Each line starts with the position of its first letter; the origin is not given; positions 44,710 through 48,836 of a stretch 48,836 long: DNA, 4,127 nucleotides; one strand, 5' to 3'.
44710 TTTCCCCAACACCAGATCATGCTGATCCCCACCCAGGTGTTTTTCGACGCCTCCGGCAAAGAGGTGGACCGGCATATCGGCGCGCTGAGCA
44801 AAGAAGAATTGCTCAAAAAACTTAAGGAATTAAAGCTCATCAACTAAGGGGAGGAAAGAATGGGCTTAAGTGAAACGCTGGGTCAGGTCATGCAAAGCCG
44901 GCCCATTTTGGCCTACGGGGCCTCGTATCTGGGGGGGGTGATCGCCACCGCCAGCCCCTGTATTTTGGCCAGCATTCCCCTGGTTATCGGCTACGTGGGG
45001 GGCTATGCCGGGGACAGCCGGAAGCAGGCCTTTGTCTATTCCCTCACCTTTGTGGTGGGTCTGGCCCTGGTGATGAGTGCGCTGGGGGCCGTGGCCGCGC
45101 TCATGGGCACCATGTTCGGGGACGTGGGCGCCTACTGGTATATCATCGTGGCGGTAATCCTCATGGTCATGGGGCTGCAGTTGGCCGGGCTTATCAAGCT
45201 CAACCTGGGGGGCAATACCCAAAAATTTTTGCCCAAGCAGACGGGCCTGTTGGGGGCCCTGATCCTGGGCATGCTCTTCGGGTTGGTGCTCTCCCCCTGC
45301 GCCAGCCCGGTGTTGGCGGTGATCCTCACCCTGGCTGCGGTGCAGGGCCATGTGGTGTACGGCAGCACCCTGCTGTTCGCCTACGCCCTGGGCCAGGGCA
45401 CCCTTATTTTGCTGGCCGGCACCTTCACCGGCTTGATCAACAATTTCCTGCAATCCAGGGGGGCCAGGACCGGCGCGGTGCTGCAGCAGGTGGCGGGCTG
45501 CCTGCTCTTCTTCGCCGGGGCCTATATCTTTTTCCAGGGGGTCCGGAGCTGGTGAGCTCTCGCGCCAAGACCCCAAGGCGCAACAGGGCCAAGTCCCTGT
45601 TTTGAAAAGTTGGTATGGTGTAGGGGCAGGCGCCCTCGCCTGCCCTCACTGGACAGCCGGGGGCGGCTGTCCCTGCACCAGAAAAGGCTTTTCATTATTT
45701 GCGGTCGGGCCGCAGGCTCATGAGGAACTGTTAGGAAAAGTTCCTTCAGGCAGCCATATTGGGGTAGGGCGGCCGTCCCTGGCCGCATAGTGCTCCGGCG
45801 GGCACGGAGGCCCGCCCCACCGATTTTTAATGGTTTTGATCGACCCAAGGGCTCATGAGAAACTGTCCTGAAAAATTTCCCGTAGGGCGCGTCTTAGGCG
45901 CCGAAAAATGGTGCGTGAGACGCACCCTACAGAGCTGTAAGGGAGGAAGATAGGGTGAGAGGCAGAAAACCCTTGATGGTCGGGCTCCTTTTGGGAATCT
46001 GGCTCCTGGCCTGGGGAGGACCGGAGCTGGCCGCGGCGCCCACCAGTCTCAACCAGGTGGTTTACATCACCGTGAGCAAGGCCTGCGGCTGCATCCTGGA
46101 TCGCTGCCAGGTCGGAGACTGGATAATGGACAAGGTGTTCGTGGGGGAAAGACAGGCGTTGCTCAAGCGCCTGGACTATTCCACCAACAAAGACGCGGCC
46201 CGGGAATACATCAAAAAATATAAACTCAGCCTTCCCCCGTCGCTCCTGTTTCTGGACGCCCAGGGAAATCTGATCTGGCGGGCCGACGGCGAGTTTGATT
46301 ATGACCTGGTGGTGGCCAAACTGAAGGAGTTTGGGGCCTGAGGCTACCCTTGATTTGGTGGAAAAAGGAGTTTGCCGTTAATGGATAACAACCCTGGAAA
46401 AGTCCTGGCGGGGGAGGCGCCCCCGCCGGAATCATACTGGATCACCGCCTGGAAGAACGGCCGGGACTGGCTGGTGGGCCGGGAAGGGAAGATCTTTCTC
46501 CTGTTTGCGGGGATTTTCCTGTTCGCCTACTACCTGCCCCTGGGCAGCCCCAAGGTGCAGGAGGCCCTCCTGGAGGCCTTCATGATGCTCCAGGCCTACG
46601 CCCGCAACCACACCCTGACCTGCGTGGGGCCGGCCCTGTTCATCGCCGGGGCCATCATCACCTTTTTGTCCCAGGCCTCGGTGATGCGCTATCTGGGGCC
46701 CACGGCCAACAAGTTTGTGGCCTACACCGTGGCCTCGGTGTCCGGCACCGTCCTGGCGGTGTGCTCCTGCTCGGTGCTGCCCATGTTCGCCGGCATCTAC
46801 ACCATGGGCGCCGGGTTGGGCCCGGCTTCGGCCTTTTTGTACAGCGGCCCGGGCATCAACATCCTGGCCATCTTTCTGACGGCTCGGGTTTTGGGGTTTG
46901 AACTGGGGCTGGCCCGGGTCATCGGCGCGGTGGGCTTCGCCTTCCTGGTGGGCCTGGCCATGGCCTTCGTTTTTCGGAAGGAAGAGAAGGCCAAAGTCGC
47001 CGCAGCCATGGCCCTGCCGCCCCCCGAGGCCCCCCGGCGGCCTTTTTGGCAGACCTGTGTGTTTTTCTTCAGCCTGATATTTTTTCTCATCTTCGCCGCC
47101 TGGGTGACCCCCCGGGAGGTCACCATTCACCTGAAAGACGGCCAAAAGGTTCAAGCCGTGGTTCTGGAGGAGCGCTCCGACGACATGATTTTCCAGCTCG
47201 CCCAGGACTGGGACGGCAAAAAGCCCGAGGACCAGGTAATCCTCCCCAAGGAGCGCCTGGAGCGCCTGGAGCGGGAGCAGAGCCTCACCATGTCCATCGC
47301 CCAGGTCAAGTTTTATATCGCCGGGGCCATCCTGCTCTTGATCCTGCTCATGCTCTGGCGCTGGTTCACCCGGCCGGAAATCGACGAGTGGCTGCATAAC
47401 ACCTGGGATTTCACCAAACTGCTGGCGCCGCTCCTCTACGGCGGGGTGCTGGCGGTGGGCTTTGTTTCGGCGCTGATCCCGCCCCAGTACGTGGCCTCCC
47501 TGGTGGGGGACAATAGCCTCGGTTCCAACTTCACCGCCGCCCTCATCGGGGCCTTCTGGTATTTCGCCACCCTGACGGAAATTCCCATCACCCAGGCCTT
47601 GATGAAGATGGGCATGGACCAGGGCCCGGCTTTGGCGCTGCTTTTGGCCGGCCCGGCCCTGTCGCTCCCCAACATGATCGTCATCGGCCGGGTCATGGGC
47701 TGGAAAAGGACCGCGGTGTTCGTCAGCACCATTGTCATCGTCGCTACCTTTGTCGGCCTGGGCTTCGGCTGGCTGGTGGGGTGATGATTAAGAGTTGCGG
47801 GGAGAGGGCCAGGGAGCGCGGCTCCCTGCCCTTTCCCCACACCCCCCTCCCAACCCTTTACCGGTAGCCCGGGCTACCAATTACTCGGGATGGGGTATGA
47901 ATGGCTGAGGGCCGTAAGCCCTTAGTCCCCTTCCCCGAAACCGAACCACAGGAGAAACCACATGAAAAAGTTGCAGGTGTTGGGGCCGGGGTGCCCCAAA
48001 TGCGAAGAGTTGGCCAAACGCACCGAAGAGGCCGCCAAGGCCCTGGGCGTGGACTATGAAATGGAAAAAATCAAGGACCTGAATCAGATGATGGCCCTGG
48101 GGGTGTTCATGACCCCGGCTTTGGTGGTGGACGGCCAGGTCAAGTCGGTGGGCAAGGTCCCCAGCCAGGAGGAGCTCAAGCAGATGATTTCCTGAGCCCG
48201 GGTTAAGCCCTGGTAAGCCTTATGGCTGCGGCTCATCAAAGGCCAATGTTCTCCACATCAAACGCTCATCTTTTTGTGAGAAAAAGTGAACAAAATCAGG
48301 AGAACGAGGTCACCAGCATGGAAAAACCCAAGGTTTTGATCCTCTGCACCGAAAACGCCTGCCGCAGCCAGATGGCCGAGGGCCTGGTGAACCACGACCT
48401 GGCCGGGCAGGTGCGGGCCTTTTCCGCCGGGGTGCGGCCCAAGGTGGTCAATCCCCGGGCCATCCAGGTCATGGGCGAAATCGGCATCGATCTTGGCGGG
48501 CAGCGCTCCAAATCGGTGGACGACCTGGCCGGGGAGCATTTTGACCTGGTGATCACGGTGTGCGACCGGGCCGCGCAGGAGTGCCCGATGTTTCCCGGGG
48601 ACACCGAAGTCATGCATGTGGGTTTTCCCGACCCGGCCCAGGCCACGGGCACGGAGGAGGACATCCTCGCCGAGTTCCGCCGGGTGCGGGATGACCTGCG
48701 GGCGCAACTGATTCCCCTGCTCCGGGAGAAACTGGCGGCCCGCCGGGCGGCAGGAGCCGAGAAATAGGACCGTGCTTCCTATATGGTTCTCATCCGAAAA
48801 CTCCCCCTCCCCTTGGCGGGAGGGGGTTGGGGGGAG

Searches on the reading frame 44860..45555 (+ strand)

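Call 80: search_protein_families(library=pfam, proteins=[window:44860-45555:+], max_evalue=0.001)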
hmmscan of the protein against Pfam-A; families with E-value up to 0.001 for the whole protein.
window:44860-45555:+ (231 aa): 2 families
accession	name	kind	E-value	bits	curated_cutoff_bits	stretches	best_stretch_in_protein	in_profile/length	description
PF02683.22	DsbD_TM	-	1.5e-21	77.2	27.1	1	22-192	7-187/219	Cytochrome C biogenesis protein transmembrane domain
PF13386.12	DsbD_2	-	3.7e-11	43.7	24.9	1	28-220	7-197/199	Cytochrome C biogenesis protein transmembrane region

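Call 81: search_protein_families(library=ncbifam, proteins=[window:44860-45555:+], max_evalue=0.001)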
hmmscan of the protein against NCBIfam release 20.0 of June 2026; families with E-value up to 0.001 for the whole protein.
window:44860-45555:+ (231 aa): 3 families
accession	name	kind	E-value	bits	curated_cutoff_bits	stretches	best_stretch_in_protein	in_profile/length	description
NF045694.1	seleno_TsoB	exception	1.9e-23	82.4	805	1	21-199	187-368/572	rhodanese/DsbD fusion-like selenoprotein TsoB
NF001419.0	PRK00293.1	subfamily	4.1e-18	65.3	330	1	22-191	175-353/574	protein-disulfide reductase DsbD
NF040495.1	tranport_ArsG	equivalog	3.4e-10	39.7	200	1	21-225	10-222/225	aromatic aminobenezylarsenical efflux permease ArsG family transporter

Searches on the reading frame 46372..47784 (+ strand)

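Call 42: search_protein_families(library=pfam, proteins=[window:46372-47784:+], max_evalue=0.00001)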
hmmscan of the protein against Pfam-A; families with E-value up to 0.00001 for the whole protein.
window:46372-47784:+ (470 aa): 1 family
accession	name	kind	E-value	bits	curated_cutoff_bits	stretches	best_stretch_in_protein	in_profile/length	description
PF03773.19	ArsP_1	-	1.9e-71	241.1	32.3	1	68-463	3-290/294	Predicted permease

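Call 81: search_protein_families(library=ncbifam, proteins=[window:46372-47784:+], max_evalue=0.001)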
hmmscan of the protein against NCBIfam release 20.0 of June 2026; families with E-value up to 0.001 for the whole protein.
window:46372-47784:+ (470 aa): 3 families
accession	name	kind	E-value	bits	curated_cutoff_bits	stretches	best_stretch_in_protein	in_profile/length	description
NF033936.1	CuZnOut_SO0444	equivalog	2.7e-29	102.4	300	1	89-469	16-313/351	SO_0444 family Cu/Zn efflux transporter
NF040736.1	efflux_SaoE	equivalog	2.7e-28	99.3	325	2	88-205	25-139/352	efflux transporter SaoE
NF047433.1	Lepto_7_Nterm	domain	0.00094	18.9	43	0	236-277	2-43/63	LA_0442/LA_0875 N-terminal domain-containing protein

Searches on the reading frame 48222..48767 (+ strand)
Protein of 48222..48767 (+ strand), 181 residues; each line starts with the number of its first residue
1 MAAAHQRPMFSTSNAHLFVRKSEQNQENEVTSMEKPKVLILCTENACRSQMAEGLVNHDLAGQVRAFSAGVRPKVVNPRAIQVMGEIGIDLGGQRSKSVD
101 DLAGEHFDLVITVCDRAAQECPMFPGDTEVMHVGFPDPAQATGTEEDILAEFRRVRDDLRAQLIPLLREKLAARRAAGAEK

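Call 80: search_protein_families(library=pfam, proteins=[window:48222-48767:+], max_evalue=0.001)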
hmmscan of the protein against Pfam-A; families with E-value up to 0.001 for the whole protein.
window:48222-48767:+ (181 aa): 1 family
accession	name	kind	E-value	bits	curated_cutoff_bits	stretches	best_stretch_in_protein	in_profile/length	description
PF01451.26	LMWPc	-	1.9e-18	67.5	23.2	1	38-163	1-140/144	Low molecular weight phosphotyrosine protein phosphatase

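Call 81: search_protein_families(library=ncbifam, proteins=[window:48222-48767:+], max_evalue=0.001)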
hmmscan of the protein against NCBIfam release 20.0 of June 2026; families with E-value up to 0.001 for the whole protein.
window:48222-48767:+ (181 aa): 5 families
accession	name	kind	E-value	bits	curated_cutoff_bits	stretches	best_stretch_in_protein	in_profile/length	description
TIGR02691.1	arsC_pI258_fam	equivalog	4e-37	127.3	174.3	1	39-163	2-126/129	arsenate reductase (thioredoxin)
NF010053.0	PRK13530.1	subfamily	1e-32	113.3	215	1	33-163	1-125/133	arsenate reductase (thioredoxin)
TIGR02689.1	ars_reduc_gluta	equivalog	1.9e-21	76.6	157.6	1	37-162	2-121/126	arsenate reductase, glutathione/glutaredoxin type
NF007520.0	PRK10126.1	equivalog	7.9e-06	26.4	243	1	37-161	4-126/147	low molecular weight protein-tyrosine-phosphatase Wzb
NF008486.0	PRK11391.1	equivalog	1.5e-05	25.5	247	1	37-113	8-86/148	phosphotyrosine-protein phosphatase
